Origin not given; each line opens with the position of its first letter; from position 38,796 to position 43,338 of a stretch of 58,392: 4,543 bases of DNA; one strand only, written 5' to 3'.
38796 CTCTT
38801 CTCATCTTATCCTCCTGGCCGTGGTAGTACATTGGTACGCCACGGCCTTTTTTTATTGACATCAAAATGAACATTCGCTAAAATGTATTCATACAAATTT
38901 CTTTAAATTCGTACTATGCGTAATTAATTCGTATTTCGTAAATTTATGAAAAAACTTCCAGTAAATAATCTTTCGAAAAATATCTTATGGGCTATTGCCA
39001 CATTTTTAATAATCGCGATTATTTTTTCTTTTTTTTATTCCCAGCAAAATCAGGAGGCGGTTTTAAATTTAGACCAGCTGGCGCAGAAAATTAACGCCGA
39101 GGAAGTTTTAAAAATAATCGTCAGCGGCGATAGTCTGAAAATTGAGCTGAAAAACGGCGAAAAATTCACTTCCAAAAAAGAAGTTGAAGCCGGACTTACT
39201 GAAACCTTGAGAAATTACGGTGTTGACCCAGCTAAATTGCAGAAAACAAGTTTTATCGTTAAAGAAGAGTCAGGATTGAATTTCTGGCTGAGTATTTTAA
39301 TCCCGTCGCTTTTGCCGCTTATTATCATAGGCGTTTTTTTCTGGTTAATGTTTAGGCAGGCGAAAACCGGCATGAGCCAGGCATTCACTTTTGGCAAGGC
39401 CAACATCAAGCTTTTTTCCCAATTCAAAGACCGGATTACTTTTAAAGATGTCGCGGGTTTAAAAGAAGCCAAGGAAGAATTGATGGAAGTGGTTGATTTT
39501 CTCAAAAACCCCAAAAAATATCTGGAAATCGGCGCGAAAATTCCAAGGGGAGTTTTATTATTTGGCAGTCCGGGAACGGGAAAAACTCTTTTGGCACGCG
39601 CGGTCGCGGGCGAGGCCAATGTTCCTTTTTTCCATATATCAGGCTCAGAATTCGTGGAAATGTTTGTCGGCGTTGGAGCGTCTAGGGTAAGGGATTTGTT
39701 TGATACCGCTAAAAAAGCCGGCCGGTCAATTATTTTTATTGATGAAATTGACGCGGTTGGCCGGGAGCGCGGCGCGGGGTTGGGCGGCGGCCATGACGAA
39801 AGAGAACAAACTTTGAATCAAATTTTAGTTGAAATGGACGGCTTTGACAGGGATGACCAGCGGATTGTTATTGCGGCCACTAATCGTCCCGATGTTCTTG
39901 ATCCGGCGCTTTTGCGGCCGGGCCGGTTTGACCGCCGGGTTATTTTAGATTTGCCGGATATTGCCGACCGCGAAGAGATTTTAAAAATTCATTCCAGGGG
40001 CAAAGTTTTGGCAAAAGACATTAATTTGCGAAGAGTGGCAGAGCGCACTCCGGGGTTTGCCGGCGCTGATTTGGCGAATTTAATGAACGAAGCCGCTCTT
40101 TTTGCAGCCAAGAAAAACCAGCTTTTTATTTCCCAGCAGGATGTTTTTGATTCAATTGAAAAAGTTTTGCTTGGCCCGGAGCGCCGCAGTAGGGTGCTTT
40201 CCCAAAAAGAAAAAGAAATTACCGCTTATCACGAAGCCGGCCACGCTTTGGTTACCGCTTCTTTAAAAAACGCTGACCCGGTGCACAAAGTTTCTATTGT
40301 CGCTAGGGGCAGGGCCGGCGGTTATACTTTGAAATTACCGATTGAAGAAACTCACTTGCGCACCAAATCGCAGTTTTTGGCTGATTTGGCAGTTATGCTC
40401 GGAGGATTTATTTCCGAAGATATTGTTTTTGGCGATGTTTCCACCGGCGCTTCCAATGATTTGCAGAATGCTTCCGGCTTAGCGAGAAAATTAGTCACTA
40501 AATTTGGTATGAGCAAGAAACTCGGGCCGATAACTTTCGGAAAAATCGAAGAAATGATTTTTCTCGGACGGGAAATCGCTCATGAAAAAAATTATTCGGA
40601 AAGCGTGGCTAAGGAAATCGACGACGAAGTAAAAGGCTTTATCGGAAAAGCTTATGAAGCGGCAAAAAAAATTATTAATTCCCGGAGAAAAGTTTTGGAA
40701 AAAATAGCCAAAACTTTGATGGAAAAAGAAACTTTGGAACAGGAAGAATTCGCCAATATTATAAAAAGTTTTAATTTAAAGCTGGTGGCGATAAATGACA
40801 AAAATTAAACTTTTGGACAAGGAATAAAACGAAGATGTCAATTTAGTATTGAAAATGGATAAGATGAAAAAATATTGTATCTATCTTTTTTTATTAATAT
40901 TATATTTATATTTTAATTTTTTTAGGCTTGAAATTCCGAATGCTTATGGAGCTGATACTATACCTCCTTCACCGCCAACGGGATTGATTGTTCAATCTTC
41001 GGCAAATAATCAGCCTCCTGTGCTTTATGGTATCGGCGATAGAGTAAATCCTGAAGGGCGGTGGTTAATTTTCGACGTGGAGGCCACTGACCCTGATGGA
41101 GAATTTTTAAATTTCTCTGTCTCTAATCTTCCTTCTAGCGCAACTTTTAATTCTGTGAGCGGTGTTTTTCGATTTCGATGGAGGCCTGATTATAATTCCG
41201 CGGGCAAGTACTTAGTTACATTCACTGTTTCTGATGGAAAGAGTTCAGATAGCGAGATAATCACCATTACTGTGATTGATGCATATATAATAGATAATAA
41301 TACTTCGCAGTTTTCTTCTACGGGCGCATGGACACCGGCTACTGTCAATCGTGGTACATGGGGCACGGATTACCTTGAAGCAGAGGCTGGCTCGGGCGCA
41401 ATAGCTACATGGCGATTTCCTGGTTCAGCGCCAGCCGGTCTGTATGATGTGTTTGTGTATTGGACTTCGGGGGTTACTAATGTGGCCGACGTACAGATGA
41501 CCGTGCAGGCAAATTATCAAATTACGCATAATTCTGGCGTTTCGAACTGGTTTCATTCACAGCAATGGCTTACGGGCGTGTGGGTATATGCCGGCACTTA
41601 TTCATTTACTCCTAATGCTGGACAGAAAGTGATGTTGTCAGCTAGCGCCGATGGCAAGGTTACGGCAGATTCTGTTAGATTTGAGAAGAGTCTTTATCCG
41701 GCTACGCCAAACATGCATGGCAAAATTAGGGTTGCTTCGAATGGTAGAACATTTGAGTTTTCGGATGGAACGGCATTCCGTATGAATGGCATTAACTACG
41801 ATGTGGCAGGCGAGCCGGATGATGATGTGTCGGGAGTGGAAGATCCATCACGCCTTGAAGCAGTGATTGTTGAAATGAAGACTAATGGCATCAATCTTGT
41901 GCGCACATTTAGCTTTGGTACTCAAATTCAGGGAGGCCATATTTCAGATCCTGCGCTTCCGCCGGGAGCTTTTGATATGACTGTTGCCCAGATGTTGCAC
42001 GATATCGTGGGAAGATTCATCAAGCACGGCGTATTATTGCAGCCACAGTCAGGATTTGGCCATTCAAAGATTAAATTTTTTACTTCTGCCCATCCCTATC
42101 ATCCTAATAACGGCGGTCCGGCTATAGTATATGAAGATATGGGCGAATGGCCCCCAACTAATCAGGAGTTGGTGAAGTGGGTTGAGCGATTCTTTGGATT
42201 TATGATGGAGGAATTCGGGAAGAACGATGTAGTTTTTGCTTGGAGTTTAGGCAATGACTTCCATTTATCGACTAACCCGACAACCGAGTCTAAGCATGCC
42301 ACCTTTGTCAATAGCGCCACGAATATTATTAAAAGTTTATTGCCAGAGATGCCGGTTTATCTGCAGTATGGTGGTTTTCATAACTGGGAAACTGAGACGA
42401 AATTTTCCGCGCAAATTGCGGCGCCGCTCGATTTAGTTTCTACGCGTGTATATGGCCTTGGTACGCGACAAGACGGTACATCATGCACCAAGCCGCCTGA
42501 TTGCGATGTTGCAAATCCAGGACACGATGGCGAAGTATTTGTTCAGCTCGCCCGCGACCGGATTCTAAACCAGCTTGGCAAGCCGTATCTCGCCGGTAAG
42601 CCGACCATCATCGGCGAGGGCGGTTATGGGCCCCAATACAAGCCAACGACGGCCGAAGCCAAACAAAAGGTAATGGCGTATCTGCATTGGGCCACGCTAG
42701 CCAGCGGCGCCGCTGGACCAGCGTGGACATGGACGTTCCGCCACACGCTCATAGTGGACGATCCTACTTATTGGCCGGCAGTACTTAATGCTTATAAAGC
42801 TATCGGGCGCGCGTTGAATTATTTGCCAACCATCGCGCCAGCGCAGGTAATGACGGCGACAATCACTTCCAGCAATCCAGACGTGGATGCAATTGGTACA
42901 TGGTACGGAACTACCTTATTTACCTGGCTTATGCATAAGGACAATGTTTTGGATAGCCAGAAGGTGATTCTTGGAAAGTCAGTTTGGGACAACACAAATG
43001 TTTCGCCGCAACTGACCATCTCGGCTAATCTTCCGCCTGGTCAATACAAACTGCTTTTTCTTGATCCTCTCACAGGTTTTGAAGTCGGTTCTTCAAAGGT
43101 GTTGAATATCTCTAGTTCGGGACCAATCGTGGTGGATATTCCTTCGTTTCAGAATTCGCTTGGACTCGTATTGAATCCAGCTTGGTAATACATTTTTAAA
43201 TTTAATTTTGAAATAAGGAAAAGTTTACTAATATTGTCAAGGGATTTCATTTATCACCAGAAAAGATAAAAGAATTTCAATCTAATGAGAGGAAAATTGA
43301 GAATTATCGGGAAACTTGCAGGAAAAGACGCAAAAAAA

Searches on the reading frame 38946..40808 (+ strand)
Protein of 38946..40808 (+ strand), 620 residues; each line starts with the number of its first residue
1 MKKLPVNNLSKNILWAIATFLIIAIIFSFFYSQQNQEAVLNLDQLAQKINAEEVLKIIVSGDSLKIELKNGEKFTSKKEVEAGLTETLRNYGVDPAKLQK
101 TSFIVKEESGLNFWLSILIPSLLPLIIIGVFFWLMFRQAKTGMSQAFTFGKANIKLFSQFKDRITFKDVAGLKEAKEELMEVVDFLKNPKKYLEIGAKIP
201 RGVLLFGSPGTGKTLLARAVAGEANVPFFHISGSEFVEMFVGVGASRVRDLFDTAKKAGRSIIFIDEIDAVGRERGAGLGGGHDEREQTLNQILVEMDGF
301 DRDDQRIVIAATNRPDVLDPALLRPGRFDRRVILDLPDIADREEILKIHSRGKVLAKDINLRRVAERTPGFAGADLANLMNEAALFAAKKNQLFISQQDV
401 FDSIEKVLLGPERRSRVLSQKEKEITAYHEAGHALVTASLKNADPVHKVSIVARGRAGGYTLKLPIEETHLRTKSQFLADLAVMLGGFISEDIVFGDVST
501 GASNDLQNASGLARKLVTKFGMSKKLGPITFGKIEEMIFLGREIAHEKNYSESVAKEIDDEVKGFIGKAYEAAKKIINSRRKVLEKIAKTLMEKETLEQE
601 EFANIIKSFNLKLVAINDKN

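Call 12: search_protein_families(library=pfam, proteins=[window:38946-40808:+], max_evalue=0.01)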
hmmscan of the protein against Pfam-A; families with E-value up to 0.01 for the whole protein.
window:38946-40808:+ (620 aa): 13 families
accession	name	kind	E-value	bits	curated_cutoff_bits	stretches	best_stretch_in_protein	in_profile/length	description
PF01434.24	Peptidase_M41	-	2.8e-68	230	29.9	1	416-605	1-191/191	Peptidase family M41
PF00004.35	AAA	-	8.1e-44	149.7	21.2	1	203-335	1-130/131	ATPase family associated with various cellular activities (AAA)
PF17862.7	AAA_lid_3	-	1.1e-11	44.5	27.2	1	358-400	1-43/45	AAA+ lid domain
PF20720.3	nSTAND3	-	1.5e-05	25.2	27.2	1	203-347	20-150/155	Novel STAND NTPase 3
PF06480.20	FtsH_ext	-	1.9e-05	25.2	25.5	1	13-96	2-99/103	FtsH Extracellular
PF07728.20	AAA_5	-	2.1e-05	25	22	1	202-324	1-137/139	AAA domain (dynein-related subfamily)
PF06068.19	TIP49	-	7.4e-05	22.5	23.8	1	200-237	50-89/347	TIP49 P-loop domain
PF19263.5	DUF5906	-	0.0011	20.1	27.6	0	205-270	1-57/114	Family of unknown function (DUF5906)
PF05496.18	RuvB_N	-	0.0011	19.1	27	1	202-270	35-95/159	Holliday junction DNA helicase RuvB P-loop domain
PF13401.12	AAA_22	-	0.0019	19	27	0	203-230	8-38/130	AAA domain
PF13191.12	AAA_16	-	0.0025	18.8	32.6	0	198-225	22-49/167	AAA ATPase domain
PF01078.27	Mg_chelatase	-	0.004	17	20.3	1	188-221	10-43/207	Magnesium chelatase, subunit ChlI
PF13173.12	AAA_14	-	0.0087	16.5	27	0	203-271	5-74/129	AAA domain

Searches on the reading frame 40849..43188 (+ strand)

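Call 11: search_protein_families(library=pfam, proteins=[window:40849-43188:+], max_evalue=0.01)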
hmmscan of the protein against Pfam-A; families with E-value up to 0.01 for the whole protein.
window:40849-43188:+ (779 aa): 4 families
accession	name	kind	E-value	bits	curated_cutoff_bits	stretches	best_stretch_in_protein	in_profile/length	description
PF25275.1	Golvesin_C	-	5.5e-18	65.7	31.6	1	147-279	2-131/132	Golvesin C-terminal domain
PF05345.18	He_PIG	-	9.6e-08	32.8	24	1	56-142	1-95/96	Putative Ig domain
PF17963.7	Big_9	-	2.7e-06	28.6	23.6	1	54-141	1-89/89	Bacterial Ig domain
PF17892.7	Cadherin_5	-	0.0055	16.9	26.5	0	78-141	32-96/98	Cadherin-like domain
